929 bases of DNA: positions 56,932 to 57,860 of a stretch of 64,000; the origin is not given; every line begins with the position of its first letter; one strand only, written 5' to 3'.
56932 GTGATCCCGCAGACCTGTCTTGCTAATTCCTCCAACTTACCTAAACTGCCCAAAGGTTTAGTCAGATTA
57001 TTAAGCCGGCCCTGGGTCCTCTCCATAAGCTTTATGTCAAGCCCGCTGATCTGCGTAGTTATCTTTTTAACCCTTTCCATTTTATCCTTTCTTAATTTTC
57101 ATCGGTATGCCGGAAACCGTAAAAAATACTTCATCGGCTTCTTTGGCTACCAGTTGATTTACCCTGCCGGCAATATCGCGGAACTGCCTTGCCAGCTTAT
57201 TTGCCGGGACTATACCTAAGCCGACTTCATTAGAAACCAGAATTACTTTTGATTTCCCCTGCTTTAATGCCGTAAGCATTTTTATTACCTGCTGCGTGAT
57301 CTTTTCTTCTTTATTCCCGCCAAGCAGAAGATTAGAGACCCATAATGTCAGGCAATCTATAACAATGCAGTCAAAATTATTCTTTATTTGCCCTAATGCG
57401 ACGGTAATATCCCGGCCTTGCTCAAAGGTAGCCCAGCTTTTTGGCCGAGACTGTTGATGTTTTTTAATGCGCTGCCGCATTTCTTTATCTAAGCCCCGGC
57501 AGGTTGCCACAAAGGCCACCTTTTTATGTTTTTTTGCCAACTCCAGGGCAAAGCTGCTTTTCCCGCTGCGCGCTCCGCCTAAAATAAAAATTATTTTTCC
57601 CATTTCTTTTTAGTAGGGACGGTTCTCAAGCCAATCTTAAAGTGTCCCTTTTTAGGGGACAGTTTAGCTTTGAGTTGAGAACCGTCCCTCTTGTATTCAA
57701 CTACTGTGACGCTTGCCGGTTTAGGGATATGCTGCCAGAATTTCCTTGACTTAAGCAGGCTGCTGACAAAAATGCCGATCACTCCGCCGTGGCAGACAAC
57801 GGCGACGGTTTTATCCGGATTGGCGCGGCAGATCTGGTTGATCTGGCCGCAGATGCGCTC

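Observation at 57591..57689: Repeat element copy C is read through in frame and supplies the C-terminal ~25 residues of CobC; copy A supplies the hisA stop codon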

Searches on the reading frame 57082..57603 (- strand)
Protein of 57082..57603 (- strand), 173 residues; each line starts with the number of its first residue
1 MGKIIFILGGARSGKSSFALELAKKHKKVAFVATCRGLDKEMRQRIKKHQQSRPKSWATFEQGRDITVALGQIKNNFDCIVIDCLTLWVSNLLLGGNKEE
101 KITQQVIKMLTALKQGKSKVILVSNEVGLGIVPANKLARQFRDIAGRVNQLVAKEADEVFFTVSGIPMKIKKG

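Call 8: search_protein_families(library=pfam, proteins=[window:57082-57603:-], max_evalue=0.01)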
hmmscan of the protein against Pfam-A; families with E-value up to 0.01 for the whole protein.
window:57082-57603:- (173 aa): 5 families
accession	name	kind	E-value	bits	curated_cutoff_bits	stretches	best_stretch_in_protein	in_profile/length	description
PF02283.22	CobU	-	1.2e-62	210.9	27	1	5-170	1-168/168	Cobinamide kinase / cobinamide phosphate guanyltransferase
PF13479.12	AAA_24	-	1.1e-06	29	27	1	3-126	3-130/195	AAA domain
PF01637.24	ATPase_2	-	0.0011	19.2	33.2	1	3-127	21-119/225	ATPase domain predominantly from Archaea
PF13238.12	AAA_18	-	0.0042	18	29.4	1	5-52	1-52/128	AAA domain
PF22527.2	DEXQc_Suv3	-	0.0072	16.3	27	0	3-83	14-100/154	DEXQ-box helicase domain of Suv3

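Call 9: search_protein_families(library=ncbifam, proteins=[window:57082-57603:-], max_evalue=0.001)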
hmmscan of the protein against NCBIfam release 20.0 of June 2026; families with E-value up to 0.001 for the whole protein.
window:57082-57603:- (173 aa): 1 family
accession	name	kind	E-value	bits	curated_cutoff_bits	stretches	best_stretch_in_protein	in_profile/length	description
NF004469.0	PRK05800.1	equivalog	1.7e-62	210.1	161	1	2-172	2-171/173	bifunctional adenosylcobinamide kinase/adenosylcobinamide-phosphate guanylyltransferase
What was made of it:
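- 57082..57603 (-): cobU (adenosylcobinamide kinase / guanylyltransferase). Pfam CobU 1.2e-62; NCBIfam NF004469 at 210 bits, above its cutoff (calls 8, 9).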

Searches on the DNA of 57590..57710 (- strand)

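Call 32: build_rna_model(alignment_id=A4, structure=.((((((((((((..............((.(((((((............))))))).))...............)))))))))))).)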
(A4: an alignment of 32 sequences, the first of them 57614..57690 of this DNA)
Model R1 built from alignment A4 (32 sequences, 87 columns); structure: as given.
model positions 77; base pairs 21; branch points 0; effective number of sequences 2.34; information 0.734 bits per position. Calibrated on 0.2 Mb of random sequence (short: E-values are rough).
structure used (alignment columns):
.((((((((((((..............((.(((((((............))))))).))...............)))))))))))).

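Call 33: search_with_rna_model(model_id=R1, sources=[window, L001, L002, L003, L005, L007, L008, L009, L010, L011, L012, L013, L014, L015, L016, L017, L018, L019, L020, L021, L022, L023, L024, L025, L026, L027, L028, L029, L030, L031, L032, L033, L034, L035, L036, L037, L038, L039, L040, L041, L042, L043, L044, L045, L046, L047, L048, L049, L050, L051, L052, L053, L054, L055, L056, L057, L058, L059, L060, L061, L062, L063, L064, L065, L066, L067, L068, L069, L070, L071, L072], max_evalue=1)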
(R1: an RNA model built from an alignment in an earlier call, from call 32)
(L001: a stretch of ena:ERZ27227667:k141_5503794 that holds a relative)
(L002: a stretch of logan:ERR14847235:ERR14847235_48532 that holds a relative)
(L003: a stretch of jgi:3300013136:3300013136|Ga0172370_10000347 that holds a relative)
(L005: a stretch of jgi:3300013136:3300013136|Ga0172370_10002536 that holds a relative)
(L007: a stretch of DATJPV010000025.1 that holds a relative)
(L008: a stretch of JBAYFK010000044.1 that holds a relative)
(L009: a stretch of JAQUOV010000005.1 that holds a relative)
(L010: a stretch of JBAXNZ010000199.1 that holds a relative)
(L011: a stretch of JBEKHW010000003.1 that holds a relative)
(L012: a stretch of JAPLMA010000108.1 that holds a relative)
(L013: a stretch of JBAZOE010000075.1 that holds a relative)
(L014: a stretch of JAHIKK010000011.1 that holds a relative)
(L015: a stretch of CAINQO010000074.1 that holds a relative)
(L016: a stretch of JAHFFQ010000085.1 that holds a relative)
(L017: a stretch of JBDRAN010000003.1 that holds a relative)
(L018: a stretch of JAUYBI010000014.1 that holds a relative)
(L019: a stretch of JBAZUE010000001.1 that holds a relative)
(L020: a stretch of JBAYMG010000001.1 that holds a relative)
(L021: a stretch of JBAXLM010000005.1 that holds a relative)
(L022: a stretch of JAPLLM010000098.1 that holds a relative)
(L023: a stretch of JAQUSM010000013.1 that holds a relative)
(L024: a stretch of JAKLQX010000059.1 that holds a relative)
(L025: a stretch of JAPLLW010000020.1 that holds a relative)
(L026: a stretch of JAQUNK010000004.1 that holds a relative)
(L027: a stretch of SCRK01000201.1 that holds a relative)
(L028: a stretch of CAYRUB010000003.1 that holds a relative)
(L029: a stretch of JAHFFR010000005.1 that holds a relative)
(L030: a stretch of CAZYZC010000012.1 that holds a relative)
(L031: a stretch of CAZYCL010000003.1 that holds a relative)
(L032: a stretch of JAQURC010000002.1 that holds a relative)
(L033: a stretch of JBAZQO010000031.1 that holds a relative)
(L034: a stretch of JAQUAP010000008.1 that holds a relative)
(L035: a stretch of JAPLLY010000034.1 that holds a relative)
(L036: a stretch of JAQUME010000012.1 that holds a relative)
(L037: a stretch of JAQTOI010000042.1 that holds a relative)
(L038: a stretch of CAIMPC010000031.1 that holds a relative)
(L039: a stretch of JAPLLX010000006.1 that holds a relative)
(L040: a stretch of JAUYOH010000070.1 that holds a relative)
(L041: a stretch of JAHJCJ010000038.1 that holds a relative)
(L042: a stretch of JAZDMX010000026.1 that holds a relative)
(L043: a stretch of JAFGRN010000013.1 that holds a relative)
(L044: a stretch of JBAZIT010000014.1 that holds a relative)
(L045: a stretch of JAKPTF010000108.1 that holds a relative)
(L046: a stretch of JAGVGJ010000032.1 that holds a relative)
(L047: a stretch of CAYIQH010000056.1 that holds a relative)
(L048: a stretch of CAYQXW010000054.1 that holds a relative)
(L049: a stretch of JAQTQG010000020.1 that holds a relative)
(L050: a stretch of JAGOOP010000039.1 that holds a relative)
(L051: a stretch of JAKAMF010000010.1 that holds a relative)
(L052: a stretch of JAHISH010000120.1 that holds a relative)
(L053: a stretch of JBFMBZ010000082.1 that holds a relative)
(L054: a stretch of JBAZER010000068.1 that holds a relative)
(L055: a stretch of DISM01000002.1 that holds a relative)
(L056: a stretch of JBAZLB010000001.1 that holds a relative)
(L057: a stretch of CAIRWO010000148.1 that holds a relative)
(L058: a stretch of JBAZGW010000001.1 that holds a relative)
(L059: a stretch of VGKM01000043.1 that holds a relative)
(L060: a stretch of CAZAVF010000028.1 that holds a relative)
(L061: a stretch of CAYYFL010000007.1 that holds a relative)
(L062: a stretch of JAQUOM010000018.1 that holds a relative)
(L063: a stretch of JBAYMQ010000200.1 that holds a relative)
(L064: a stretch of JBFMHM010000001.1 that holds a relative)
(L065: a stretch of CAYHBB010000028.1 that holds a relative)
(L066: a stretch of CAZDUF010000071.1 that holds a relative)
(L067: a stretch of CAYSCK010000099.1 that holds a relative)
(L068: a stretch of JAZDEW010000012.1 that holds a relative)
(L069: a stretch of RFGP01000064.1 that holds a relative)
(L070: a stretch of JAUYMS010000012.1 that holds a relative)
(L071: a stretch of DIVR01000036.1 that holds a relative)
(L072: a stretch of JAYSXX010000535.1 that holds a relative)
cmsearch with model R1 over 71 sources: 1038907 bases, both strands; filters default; matches with E-value up to 1: 50.
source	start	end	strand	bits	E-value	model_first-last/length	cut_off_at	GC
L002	1076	1152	+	93.1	1.8e-18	1-77/77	no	0.45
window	51088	51164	-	92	3.3e-18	1-77/77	no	0.52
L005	10571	10647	+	91.3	4.8e-18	1-77/77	no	0.47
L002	1076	1152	-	91.1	5.4e-18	1-77/77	no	0.45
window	57614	57690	+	90.6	7.2e-18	1-77/77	no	0.47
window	51088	51164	+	90.2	8.9e-18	1-77/77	no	0.52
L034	10565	10641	+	90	9.9e-18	1-77/77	no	0.51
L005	15660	15737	+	89.2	1.5e-17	1-77/77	no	0.47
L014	1684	1761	-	88.6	2e-17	1-77/77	no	0.47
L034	10565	10641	-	88.4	2.3e-17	1-77/77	no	0.51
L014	1684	1761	+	88.2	2.5e-17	1-77/77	no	0.47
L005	10571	10647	-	88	2.9e-17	1-77/77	no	0.47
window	57614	57690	-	87.9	3e-17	1-77/77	no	0.47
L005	15660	15737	-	85.6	1e-16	1-77/77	no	0.47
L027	9393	9471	-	85.5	1.1e-16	1-77/77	no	0.49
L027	9393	9471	+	85.4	1.2e-16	1-77/77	no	0.49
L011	16431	16509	+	83.5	3.3e-16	1-77/77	no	0.51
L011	16431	16509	-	82.9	4.6e-16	1-77/77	no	0.51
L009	10606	10682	+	80.3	1.9e-15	1-77/77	no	0.51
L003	17292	17367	+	79.6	2.7e-15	1-77/77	no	0.51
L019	10606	10682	+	77.1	1.1e-14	1-77/77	no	0.49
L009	10606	10682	-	76.6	1.3e-14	1-77/77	no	0.51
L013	744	821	+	74.5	4.4e-14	1-77/77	no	0.53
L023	9215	9291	+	73.8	6.2e-14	1-77/77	no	0.48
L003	17292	17367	-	73.7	6.5e-14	1-77/77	no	0.51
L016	6207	6295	-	73.5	7.4e-14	1-77/77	no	0.48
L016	6207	6295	+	71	2.8e-13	1-77/77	no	0.48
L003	10648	10724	+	70.3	4.1e-13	1-77/77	no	0.52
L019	10606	10682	-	70.3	4.2e-13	1-77/77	no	0.49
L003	10648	10724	-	68.5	1.1e-12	1-77/77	no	0.52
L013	744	821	-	67.5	1.9e-12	1-77/77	no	0.53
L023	9215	9291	-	66.4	3.4e-12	1-77/77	no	0.48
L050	6843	6873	-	33.7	0.00016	1-77/77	no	0.61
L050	6843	6873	+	32.6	0.0003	1-77/77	no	0.61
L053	19375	19422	+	31.9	0.00044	1-77/77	no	0.52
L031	11156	11194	-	31.6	0.0005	1-77/77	no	0.69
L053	19375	19422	-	31.6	0.00051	1-77/77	no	0.52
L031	11156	11194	+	31.3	0.0006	1-77/77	no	0.69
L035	9429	9476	+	30.4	0.00099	1-77/77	no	0.33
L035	9429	9476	-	30.3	0.001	1-77/77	no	0.33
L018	9577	9624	+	29.2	0.0019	1-77/77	no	0.5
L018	9577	9624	-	29.1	0.002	1-77/77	no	0.5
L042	17968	18022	+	25.7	0.012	1-77/77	no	0.49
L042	17968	18022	-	25.6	0.013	1-77/77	no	0.49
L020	19122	19170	+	25.6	0.013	1-77/77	no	0.45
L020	19122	19170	-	25.3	0.015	1-77/77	no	0.45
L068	18193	18226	-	20.3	0.23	1-77/77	no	0.47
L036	17903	17940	-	18.1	0.76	1-77/77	no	0.53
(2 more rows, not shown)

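Call 42: search_rna_families(source=window, start=57590, end=57710, threshold=evalue, max_evalue=10)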
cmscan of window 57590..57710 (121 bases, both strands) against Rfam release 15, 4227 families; matches with E-value up to 10: 10.
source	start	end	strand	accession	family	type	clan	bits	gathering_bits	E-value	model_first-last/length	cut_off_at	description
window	57615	57689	+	RF03277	mir-5886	Gene; miRNA;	-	22.9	85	0.015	1-89/89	no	mir-5886 microRNA precursor family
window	57613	57692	+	RF04022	mir-4863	Gene; miRNA;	-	22.6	100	0.011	1-93/93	no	mir-4863 microRNA precursor family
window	57614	57690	-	RF03460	mir-561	Gene; miRNA;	-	22.3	90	0.027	1-81/81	no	mir-561 microRNA precursor family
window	57615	57689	+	RF03933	MIR6445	Gene; miRNA;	-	19.5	100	0.077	22-97/117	no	MIR6445 microRNA precursor family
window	57607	57696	+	RF03836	mir-3547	Gene; miRNA;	-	16.2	77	1.2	1-88/88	no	mir-3547 microRNA precursor family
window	57593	57660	+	RF00652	MIR478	Gene; miRNA;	-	15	50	2.9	1-91/91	no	MIR478 microRNA precursor family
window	57623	57681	-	RF00783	mir-484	Gene; miRNA;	-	14.3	40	1.4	1-67/67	no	mir-484 microRNA precursor family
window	57618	57686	+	RF03940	MIR9563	Gene; miRNA;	-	14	90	3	1-127/127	no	MIR9563 microRNA precursor family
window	57638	57664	-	RF03318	mir-2208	Gene; miRNA;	-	11.7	70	8.6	1-61/61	no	mir-2208 microRNA precursor family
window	57617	57660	+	RF01716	PhotoRC-I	Cis-reg;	-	8.5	45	5.9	1-44/44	no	PhotoRC-I RNA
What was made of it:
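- On Described RNA family (Rfam 15): Only sub-threshold generic hairpin (miRNA precursor) matches appear (call 42).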

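Call 69: search_with_rna_model(model_id=R1, sources=[L207, L208, L205, L206], max_evalue=10, filters=off)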
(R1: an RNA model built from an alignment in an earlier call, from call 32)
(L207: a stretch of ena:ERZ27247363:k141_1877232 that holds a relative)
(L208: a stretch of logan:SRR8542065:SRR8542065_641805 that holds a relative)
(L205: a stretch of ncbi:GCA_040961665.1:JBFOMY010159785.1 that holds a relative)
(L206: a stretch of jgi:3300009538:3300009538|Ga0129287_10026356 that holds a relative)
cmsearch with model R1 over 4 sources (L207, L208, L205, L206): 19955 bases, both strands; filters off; matches with E-value up to 10: 13.
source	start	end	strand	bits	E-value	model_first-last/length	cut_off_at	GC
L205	1598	1672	+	60.4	1.7e-12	1-77/77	no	0.52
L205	1598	1672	-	59.7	2.5e-12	1-77/77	no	0.52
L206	960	996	+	26.8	0.00013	1-77/77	no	0.49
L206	960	996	-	18.6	0.011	1-77/77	no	0.49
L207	336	361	+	8.5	2.5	1-77/77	no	0.65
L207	8321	8346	+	8.2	3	1-77/77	no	0.42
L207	8456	8521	+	6.9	6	1-77/77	no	0.44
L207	9579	9620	+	6.9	6.1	1-77/77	no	0.45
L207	7830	7843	-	6.9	6.3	1-77/77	no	0.5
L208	4501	4514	-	6.9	6.3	1-77/77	no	0.5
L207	5383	5472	+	6.4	7.9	1-77/77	no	0.31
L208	2054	2143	+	6.4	7.9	1-77/77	no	0.31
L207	8456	8521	-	6.3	8.7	1-77/77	no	0.44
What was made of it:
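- No full 77-nt element lies next to the Omnitrophota RAYT genes examined (call 69).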
